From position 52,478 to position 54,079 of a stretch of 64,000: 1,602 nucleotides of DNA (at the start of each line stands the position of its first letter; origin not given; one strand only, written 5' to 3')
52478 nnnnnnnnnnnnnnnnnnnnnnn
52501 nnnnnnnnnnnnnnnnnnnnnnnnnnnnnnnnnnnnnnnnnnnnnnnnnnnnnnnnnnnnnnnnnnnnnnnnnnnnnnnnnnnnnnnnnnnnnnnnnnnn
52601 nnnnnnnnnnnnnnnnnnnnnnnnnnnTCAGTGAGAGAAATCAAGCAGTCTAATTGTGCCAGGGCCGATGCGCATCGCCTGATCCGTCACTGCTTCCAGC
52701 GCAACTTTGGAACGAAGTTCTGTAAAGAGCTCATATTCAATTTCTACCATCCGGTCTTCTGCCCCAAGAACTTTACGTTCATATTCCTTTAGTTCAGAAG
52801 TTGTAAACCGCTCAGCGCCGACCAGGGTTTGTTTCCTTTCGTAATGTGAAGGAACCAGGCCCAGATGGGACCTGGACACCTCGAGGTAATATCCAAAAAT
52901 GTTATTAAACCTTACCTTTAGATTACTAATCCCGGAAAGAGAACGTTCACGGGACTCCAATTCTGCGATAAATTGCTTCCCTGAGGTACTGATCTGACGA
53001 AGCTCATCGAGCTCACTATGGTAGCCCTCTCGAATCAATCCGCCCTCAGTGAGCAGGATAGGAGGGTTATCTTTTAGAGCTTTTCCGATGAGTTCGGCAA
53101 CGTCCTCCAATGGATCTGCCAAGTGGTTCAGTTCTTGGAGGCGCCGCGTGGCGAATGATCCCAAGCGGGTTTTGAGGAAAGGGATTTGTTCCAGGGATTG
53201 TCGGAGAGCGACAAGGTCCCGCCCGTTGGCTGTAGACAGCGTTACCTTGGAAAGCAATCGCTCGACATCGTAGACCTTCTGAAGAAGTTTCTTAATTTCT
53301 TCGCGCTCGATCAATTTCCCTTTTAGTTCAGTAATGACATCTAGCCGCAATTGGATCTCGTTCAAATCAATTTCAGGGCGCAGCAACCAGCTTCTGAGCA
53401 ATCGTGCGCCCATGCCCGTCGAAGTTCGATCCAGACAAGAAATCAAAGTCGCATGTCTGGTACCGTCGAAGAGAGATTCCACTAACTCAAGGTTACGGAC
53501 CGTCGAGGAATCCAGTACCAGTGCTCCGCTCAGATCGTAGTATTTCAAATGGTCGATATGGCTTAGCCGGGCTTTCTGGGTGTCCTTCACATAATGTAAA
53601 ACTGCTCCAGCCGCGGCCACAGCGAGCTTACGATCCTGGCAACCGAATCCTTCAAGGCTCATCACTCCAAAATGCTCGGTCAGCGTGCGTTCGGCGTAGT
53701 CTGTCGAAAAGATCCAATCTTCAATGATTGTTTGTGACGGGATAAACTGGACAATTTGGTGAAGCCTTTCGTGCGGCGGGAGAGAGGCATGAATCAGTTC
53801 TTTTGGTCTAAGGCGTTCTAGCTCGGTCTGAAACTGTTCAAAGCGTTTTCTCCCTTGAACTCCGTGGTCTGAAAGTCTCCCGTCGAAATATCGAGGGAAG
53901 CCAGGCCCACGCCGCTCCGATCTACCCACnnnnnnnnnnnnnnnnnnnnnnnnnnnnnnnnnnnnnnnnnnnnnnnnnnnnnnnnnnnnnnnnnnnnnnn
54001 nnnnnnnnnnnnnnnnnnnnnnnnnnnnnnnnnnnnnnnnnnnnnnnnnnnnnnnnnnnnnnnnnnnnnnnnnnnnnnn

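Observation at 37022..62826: Abrupt switch to frameshift-riddled housekeeping genes in the 3' ~27 kb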

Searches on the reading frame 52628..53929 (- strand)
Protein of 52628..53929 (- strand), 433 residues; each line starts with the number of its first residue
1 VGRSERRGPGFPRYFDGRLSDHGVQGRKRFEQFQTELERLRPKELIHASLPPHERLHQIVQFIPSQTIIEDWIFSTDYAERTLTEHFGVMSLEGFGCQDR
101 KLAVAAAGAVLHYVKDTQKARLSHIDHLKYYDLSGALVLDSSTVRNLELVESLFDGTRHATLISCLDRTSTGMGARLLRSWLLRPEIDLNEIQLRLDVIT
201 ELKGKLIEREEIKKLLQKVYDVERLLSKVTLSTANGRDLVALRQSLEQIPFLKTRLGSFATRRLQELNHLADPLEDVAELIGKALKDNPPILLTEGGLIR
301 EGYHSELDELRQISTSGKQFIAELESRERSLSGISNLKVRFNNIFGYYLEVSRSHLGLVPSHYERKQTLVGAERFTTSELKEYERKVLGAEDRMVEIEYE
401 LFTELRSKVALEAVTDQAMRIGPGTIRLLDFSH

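Call 9: find_related_loci(query=window:52628-53929:-, collection=genome_contigs, flank=10000)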
Query window:52628-53929:- (433 aa) in genome_contigs; peptide patterns used: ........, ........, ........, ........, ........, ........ (x = any residue, [..] = any of these).
500 stretches matched a pattern; 368 encode a relative of the query (tblastn E <= 1e-3); the best 80 are kept; 80 distinct loci.
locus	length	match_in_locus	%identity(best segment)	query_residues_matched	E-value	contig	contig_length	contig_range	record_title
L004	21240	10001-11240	89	1-413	0e+0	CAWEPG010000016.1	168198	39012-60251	MAG: uncultured Acidimicrobiia bacterium isolate MFD02159.bin.1.95 genome assembly, contig: contig_53265, whole genome s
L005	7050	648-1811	71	26-413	1e-179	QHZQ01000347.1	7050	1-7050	MAG: Acidobacteria bacterium isolate gp11 AA57 14_1009_16_40cm_scaffold_98144_curated, whole genome shotgun sequence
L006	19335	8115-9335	66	31-433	3e-176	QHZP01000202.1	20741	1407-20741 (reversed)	MAG: Acidobacteria bacterium isolate gp11 AA58 14_1009_16_40cm_scaffold_39332_curated, whole genome shotgun sequence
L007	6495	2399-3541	68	33-413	3e-174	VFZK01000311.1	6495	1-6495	MAG: Acidimicrobiia bacterium isolate K_Offshore_80m_m2_092 K_Offshore_80m_m2_092_Ga0194132_10021809, whole genome shotg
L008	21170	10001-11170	67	24-413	1e-166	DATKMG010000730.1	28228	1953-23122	MAG TPA_asm: Terriglobia bacterium isolate SMAG_U14705 k141_3795387, whole genome shotgun sequence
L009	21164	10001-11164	62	26-413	4e-157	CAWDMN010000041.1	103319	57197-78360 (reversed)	MAG: uncultured Acidobacteriota bacterium isolate MFD04492.bin.1.129 genome assembly, contig: contig_49830, whole genome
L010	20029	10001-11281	46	8-413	8e-120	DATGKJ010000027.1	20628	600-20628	MAG TPA_asm: Terriglobia bacterium isolate SMAG_U9856 k141_372272, whole genome shotgun sequence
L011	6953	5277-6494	48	8-413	6e-120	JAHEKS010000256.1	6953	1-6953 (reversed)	MAG: Acidobacteria bacterium isolate Ww59 NODE_30053_length_6953_cov_3.483899, whole genome shotgun sequence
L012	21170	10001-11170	48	25-413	5e-119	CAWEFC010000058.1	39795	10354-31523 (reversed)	MAG: uncultured Acidobacteriota bacterium isolate MFD03044.bin.2.66 genome assembly, contig: contig_78949, whole genome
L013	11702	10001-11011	56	74-410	7e-119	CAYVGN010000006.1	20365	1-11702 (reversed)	MAG TPA_asm: uncultured Acidobacteriota bacterium isolate SRP231805_co1_164 genome assembly, contig: NODE_1366_length_20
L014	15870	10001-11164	49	26-413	2e-118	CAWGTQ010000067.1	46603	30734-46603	MAG: uncultured Acidobacteriota bacterium isolate MFD05580.bin.2.5 genome assembly, contig: contig_47976, whole genome s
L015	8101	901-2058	49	26-409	2e-117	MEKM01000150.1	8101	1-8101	MAG: Acidobacteria bacterium RIFCSPHIGHO2_01_FULL_67_28 rifcsphigho2_01_scaffold_64840, whole genome shotgun sequence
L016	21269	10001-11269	46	26-414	1e-115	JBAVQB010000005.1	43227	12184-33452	MAG: Candidatus Acidiferrales bacterium isolate MFD00689_ilm_asm_bin19 k127_147860, whole genome shotgun sequence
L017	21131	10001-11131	50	31-414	4e-115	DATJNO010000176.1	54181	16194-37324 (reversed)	MAG TPA_asm: Bryobacteraceae bacterium isolate SMAG_U14863 k141_4456116, whole genome shotgun sequence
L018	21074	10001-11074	52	47-404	2e-115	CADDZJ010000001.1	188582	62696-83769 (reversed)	Acidobacteria bacterium isolate 19 genome assembly, contig: NODE_6_length_188582_cov_58.498676, whole genome shotgun seq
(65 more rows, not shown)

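Call 37: find_homologous_proteins(query=window:52628-53929:-, max_evalue=1e-100)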
Query window:52628-53929:- (433 aa): 345 proteins with E <= 1e-100 among 8000 candidates; the best 120 are listed.
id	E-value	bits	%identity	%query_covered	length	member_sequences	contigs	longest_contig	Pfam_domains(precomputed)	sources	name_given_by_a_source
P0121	5.8e-148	512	73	75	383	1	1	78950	PF05192.24,PF05188.24,PF05190.24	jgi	jgi:DNA mismatch repair protein MutS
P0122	1.5e-120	421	54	91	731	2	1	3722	PF01624.26,PF05192.24,PF05188.24,PF05190.24,PF00488.28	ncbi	-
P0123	7.0e-117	409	52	92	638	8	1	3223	PF01624.26,PF05192.24,PF05188.24,PF05190.24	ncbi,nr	ncbi:MAG: DNA mismatch repair protein MutS, partial [Acidobacteria bacterium]|nr:DNA mismatch repair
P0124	4.7e-115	403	50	95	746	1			PF01624.26,PF05192.24,PF05188.24,PF05190.24,PF00488.28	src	-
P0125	1.5e-114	402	51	90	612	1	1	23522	PF01624.26,PF05192.24,PF05188.24,PF05190.24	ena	-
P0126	5.3e-114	400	50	95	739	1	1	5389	PF05192.24,PF05188.24,PF05190.24,PF00488.28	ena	-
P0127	9.5e-114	399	49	90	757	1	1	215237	PF01624.26,PF05192.24,PF05188.24,PF05190.24,PF00488.28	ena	-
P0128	1.0e-113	399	49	95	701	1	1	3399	PF01624.26,PF05192.24,PF05188.24,PF05190.24,PF00488.28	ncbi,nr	ncbi:MAG TPA: DNA mismatch repair protein MutS, partial [Terriglobales bacterium]|nr:DNA mismatch re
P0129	1.0e-113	399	52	91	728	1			PF01624.26,PF05192.24,PF05188.24,PF05190.24,PF00488.28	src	-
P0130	1.2e-113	399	51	91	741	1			PF01624.26,PF05192.24,PF05188.24,PF05190.24,PF00488.28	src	-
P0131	1.3e-113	399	51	91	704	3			PF01624.26,PF05192.24,PF05188.24,PF05190.24,PF00488.28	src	-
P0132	1.6e-113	398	54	81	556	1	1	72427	PF05192.24,PF05188.24,PF05190.24,PF00488.28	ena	-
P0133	1.6e-113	398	51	90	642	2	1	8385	PF01624.26,PF05192.24,PF05188.24,PF05190.24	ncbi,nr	ncbi:MAG TPA: DNA mismatch repair protein MutS, partial [Candidatus Aquilonibacter sp.]|nr:DNA misma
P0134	1.7e-113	398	48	90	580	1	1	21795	PF01624.26,PF05192.24,PF05188.24,PF05190.24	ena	-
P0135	1.8e-113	398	49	95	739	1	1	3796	PF05192.24,PF05188.24,PF05190.24,PF00488.28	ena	-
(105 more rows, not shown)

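Call 59: search_protein_families(library=pfam, proteins=[L004:8726-9463:-, L004:8217-8744:-, L004:7616-8074:-, L004:7106-7453:+, L004:4988-5479:-, L004:4716-5021:+, L004:1285-1887:+, L004:781-1155:-], max_evalue=0.00001)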
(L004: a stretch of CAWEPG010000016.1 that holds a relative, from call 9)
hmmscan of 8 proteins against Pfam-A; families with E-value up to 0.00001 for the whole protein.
L004:8726-9463:- (246 aa): 1 family
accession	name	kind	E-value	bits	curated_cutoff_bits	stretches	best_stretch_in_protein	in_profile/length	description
PF00814.31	TsaD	-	1.2e-23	84.6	24.8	1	50-188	25-190/264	tRNA N6-adenosine threonylcarbamoyltransferase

L004:8217-8744:- (176 aa): 4 families
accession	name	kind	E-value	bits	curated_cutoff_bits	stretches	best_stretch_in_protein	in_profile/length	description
PF00583.31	Acetyltransf_1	-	7.4e-15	55.7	20.7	1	51-139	34-116/116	Acetyltransferase (GNAT) family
PF13508.13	Acetyltransf_7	-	9.5e-12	45.6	27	1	51-141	4-84/84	Acetyltransferase (GNAT) domain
PF13673.13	Acetyltransf_10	-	4.5e-10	40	23.6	1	69-145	41-113/128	Acetyltransferase (GNAT) domain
PF13302.13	Acetyltransf_3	-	2.6e-06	28.6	25.4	1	11-140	4-138/138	Acetyltransferase (GNAT) domain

L004:7616-8074:- (152 aa): 1 family
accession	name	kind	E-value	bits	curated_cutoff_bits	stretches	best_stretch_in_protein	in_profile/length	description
PF01042.26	Ribonuc_L-PSP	-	4.5e-29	101.3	27.3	1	32-145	6-120/121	Endoribonuclease L-PSP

L004:7106-7453:+ (116 aa): 1 family
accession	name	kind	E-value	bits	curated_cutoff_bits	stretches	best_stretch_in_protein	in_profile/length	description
PF02617.22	ClpS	-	1.3e-17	63.8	23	1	25-92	2-69/80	ATP-dependent Clp protease adaptor protein ClpS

L004:4988-5479:- (164 aa): 1 family
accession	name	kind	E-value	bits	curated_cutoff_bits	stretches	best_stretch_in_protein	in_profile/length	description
PF06491.16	Disulph_isomer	-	2e-53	180.6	25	1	24-159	1-136/136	Disulphide isomerase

L004:4716-5021:+ (102 aa): 0 families

L004:1285-1887:+ (201 aa): 1 family
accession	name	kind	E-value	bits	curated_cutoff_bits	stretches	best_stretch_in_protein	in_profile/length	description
PF00156.33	Pribosyltran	-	8.8e-28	97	26.3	1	29-177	7-157/158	Phosphoribosyl transferase domain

L004:781-1155:- (125 aa): 0 families
